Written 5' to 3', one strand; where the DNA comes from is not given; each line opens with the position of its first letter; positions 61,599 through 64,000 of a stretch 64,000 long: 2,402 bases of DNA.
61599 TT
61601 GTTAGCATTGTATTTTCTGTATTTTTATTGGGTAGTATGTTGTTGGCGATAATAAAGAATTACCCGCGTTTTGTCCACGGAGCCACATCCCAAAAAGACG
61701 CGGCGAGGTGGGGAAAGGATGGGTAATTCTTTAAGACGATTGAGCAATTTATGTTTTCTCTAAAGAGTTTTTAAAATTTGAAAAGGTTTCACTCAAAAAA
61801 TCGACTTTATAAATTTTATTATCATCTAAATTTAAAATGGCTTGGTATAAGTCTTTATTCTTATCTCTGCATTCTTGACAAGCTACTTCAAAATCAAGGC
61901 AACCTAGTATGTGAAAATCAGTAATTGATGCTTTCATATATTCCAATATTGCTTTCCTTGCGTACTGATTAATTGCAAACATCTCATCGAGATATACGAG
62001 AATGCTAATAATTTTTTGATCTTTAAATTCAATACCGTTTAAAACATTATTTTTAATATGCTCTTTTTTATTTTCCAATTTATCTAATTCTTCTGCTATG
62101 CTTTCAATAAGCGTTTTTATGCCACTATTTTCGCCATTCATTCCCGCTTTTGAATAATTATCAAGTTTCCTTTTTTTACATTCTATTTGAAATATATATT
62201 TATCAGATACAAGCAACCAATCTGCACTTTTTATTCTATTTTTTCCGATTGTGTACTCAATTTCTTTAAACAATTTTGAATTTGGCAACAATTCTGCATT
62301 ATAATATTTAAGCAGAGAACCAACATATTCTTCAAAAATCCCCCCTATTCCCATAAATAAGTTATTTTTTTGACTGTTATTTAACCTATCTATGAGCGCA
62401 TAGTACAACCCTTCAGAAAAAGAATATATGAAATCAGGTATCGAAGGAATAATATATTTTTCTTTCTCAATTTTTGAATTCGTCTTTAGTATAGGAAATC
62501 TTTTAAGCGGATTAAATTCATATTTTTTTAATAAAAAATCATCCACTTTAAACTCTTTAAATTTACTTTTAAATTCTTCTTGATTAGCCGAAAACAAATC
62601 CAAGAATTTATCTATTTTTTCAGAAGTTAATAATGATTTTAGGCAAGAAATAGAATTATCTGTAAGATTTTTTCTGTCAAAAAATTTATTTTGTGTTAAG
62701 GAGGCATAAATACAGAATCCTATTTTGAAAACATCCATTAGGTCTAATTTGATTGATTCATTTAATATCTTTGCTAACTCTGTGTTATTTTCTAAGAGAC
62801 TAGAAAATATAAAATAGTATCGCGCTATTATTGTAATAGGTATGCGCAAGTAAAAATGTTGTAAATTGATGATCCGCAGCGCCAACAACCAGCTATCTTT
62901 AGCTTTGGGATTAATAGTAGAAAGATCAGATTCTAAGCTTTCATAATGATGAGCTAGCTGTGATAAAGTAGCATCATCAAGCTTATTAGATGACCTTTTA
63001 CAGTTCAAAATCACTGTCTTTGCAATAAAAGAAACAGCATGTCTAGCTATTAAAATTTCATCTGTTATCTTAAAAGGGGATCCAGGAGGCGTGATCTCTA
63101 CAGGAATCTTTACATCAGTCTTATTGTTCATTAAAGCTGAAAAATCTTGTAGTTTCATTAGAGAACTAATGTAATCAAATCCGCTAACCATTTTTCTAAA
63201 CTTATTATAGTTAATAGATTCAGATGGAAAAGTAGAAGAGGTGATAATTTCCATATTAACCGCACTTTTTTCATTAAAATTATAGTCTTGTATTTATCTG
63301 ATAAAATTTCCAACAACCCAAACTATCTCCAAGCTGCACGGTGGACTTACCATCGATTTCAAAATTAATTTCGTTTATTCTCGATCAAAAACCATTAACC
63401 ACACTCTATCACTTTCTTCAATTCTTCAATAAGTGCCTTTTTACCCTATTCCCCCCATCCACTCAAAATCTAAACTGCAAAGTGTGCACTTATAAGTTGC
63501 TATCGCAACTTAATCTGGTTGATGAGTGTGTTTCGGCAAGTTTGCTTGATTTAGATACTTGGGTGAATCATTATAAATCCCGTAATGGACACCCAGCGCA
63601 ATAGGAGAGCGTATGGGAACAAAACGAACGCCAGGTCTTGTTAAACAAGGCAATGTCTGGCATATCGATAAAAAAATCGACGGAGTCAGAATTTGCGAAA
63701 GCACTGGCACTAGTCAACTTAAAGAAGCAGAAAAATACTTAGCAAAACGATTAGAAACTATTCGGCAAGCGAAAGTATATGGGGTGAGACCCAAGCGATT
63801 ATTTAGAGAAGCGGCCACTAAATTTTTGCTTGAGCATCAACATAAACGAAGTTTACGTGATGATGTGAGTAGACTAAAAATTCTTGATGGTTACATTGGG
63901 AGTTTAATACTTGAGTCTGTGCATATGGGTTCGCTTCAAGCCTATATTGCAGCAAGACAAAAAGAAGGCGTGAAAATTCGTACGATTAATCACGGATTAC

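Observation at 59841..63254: A candidate uncharacterised defence module: NTase-HEPN-like protein, small protein and membrane protein, next to a PD-(D/E)xK-tailed 501-aa protein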

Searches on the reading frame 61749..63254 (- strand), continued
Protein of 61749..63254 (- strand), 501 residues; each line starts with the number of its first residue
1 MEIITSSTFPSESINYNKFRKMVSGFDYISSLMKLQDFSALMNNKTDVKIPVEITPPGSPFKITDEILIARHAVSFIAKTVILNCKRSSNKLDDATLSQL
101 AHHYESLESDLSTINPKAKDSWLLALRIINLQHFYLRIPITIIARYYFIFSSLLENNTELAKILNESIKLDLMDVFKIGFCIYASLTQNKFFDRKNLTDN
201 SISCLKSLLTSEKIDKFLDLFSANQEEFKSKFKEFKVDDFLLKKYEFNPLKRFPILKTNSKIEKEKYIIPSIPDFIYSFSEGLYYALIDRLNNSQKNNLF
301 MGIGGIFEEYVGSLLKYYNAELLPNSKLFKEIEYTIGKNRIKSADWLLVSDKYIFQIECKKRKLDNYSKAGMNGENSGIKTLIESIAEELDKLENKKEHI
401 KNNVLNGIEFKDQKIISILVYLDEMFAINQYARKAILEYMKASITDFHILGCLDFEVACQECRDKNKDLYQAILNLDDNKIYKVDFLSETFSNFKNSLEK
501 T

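Call 94: list_cluster_members(proteins=[P0121, P0001, P0190, P0310])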
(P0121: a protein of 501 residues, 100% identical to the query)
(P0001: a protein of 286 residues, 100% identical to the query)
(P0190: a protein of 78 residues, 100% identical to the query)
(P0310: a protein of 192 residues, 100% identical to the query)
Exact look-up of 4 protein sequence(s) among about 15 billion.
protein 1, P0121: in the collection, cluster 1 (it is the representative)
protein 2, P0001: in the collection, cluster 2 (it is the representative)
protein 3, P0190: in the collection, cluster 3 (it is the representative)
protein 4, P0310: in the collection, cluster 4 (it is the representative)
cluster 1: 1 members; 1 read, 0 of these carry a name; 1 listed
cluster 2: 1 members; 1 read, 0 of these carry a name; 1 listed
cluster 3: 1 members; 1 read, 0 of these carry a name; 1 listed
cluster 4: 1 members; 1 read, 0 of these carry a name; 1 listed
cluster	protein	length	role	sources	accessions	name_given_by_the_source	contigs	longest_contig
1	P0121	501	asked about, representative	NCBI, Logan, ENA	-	-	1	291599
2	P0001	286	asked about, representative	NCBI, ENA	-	-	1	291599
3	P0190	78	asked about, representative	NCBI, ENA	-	-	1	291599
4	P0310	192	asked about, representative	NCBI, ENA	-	-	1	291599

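Call 96: search_protein_families(library=phrogs, proteins=[window:61749-63254:-], max_evalue=0.01)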
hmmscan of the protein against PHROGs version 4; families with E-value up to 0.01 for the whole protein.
window:61749-63254:- (501 aa): 0 families

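Call 113: find_related_loci(query=A1, collection=viral_contigs, flank=5000)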
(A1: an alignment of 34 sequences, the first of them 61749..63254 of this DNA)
Query A1 (501 aa) in viral_contigs; peptide patterns used: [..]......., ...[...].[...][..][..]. (x = any residue, [..] = any of these).
39 stretches matched a pattern, but none encodes a relative of the query by tblastn (E <= 1e-3).

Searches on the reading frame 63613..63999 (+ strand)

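Call 80: search_protein_families(library=pfam, proteins=[window:63613-63999:+], max_evalue=0.01)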
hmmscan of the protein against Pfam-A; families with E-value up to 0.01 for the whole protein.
window:63613-63999:+ (129 aa): 0 families

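Call 96: search_protein_families(library=phrogs, proteins=[window:63613-63999:+], max_evalue=0.01)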
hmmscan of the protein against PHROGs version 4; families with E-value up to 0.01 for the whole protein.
window:63613-63999:+ (129 aa): 3 families
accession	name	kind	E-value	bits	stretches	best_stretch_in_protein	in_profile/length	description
phrog_1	-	integration and excision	1.9e-09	38.4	1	11-127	119-231/611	integrase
phrog_10426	-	integration and excision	1.5e-06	29.2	1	9-94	3-89/193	integrase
phrog_9176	-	unknown function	3.8e-06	28.3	1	9-100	3-95/139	-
